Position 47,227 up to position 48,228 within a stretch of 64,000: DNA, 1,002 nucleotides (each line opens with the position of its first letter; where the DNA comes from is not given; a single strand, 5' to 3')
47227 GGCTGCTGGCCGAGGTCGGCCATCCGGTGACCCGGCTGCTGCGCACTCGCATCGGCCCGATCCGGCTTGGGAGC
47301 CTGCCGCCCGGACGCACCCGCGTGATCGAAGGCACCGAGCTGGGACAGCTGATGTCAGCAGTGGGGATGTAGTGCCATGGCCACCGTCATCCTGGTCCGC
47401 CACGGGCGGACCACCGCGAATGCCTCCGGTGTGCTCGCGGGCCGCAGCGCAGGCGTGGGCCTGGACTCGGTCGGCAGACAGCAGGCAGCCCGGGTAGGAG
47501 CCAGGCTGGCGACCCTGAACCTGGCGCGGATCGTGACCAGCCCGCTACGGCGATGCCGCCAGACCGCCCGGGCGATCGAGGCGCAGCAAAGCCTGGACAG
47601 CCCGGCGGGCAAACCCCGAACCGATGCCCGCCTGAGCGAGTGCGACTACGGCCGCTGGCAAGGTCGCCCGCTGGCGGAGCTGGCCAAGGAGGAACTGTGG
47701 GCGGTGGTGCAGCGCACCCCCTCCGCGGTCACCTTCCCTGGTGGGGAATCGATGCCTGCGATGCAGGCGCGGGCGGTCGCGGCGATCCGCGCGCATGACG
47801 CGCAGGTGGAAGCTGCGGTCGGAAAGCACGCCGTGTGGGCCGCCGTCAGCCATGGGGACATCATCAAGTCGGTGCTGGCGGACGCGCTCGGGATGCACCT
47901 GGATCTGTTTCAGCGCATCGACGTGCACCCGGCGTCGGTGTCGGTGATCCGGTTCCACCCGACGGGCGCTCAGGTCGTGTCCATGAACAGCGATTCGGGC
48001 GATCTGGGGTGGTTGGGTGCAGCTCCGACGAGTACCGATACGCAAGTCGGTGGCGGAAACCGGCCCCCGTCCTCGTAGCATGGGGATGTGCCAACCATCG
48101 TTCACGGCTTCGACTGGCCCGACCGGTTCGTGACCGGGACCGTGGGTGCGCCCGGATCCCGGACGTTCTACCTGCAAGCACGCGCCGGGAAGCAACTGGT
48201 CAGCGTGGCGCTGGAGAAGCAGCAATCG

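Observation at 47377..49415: Conserved actinobacterial trio of unknown function: histidine phosphatase, DUF3090-like zinc-ribbon protein and SCO1664-like atypical kinase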

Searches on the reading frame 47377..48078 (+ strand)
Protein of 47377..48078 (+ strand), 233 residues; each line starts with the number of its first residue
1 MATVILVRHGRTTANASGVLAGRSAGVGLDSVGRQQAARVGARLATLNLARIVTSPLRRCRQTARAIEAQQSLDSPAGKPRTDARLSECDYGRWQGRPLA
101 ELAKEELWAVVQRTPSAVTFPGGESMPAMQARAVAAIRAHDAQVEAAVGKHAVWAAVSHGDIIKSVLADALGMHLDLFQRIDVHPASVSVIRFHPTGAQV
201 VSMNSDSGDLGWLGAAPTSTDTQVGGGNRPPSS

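Call 3: search_protein_families(library=ncbifam, proteins=[window:47377-48078:+], max_evalue=0.01)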
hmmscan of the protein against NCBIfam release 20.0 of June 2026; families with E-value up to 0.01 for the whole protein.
window:47377-48078:+ (233 aa): 19 families
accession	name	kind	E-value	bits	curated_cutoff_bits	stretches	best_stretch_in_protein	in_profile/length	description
TIGR03848.1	MSMEG_4193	subfamily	3.6e-87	291.1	203.85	1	3-210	1-203/204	MSMEG_4193 family putative phosphomutase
TIGR03162.1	ribazole_cobC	equivalog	1.7e-31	109.1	162.9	1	4-191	1-176/176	alpha-ribazole phosphatase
NF005567.0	PRK07238.1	equivalog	3.8e-29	102.2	326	1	2-206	178-373/378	bifunctional RNase H/acid phosphatase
NF038349.1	dPGM_arch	equivalog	9.8e-23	81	225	1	4-203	1-180/194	2,3-diphosphoglycerate-dependent phosphoglycerate mutase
NF002901.0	PRK03482.1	equivalog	8e-18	64.8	261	1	1-193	1-184/215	2,3-diphosphoglycerate-dependent phosphoglycerate mutase GpmB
NF045917.1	PhserinePhPspA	equivalog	1.8e-17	63.8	350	1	1-204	1-195/211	phosphoserine phosphatase PspA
NF011580.0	PRK15004.1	equivalog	2.1e-16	60.5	250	1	5-205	4-195/203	adenosylcobalamin/alpha-ribazole phosphatase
NF009993.0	PRK13462.1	equivalog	2.1e-14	53.6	226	1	4-201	8-189/203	acid phosphatase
NF009994.0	PRK13463.1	equivalog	8.1e-09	35.5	277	1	2-200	3-193/203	phosphoserine phosphatase 1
NF002339.0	PRK01295.1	equivalog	7e-08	32.2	316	1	3-166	4-165/206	2,3-bisphosphoglycerate-dependent phosphoglycerate mutase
NF002217.0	PRK01112.1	equivalog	1.1e-06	28.1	320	1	1-65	1-64/228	2,3-bisphosphoglycerate-dependent phosphoglycerate mutase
NF010718.0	PRK14120.1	equivalog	2.1e-06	27.2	366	1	2-103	5-105/249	phosphoglyceromutase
NF052369.1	PmrG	equivalog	2.2e-05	24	170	1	4-72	23-91/168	lipopolysaccharide core heptose(II)-phosphate phosphatase PmrG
NF010713.0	PRK14115.1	equivalog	5.1e-05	22.7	305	1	1-104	1-103/248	2,3-diphosphoglycerate-dependent phosphoglycerate mutase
NF010715.0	PRK14117.1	equivalog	0.00011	21.7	421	1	1-105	1-104/230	phosphoglycerate mutase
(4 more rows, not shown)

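Call 4: search_protein_families(library=pfam, proteins=[window:47377-48078:+], max_evalue=0.01)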
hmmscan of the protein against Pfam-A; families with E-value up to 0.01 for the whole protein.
window:47377-48078:+ (233 aa): 1 family
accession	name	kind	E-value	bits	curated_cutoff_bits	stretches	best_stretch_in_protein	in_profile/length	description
PF00300.27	His_Phos_1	-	4.8e-48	163.8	21.7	1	4-205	1-193/194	Histidine phosphatase superfamily (branch 1)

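Call 14: search_solved_structures(query=window:47377-48078:+, max_evalue=0.001)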
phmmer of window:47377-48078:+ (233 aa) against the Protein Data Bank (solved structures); distinct sequences matched with E-value up to 0.001: 21.
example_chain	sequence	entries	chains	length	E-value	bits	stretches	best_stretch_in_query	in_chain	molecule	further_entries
3e9c_A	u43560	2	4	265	4.3e-10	42.9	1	4-134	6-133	Zgc:56074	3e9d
3dcy_A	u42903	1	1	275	9.8e-09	38.4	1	5-134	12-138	REGULATOR PROTEIN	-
3e9e_A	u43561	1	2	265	1.1e-08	38.3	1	4-134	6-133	Zgc:56074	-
1ebb_A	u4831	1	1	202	1.5e-08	37.8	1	3-191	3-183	PHOSPHATASE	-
1h2e_A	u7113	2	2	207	1.6e-08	37.7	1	3-191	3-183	PHOSPHATASE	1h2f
4ij5_A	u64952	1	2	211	5.7e-08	36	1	2-200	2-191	Phosphoserine phosphatase 1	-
3hjg_A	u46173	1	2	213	3e-07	33.6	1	4-174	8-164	Putative alpha-ribazole-5'-phosphate phosphatase CobC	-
4ij6_A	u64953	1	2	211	1.2e-06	31.6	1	3-200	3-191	Phosphoserine phosphatase 1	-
9mmh_A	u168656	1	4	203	9.2e-06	28.7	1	3-203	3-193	Phosphoglycerate mutase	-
4eo9_A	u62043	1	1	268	1e-05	28.5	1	2-99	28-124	2,3-bisphosphoglycerate-dependent phosphoglycerate mutase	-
3pgm_A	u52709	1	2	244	3.1e-05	27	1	4-104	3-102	Phosphoglycerate mutase 1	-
1qhf_A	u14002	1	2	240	5.5e-05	26.2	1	4-105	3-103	PROTEIN (PHOSPHOGLYCERATE MUTASE)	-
1bq3_D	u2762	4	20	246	5.8e-05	26.1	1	4-105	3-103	PROTEIN (PHOSPHOGLYCERATE MUTASE 1) | PHOSPHOGLYCERATE MUTASE 1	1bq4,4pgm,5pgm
8s6q_A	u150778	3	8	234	0.00011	25.2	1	6-149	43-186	Phosphoglycerate mutase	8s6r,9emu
6nru_A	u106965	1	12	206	0.00013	25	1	5-107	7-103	CobC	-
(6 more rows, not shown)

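Call 72: search_protein_families(library=padloc, proteins=[window:47377-48078:+], max_evalue=0.01)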
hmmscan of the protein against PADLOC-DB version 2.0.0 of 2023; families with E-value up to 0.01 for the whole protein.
window:47377-48078:+ (233 aa): 0 families
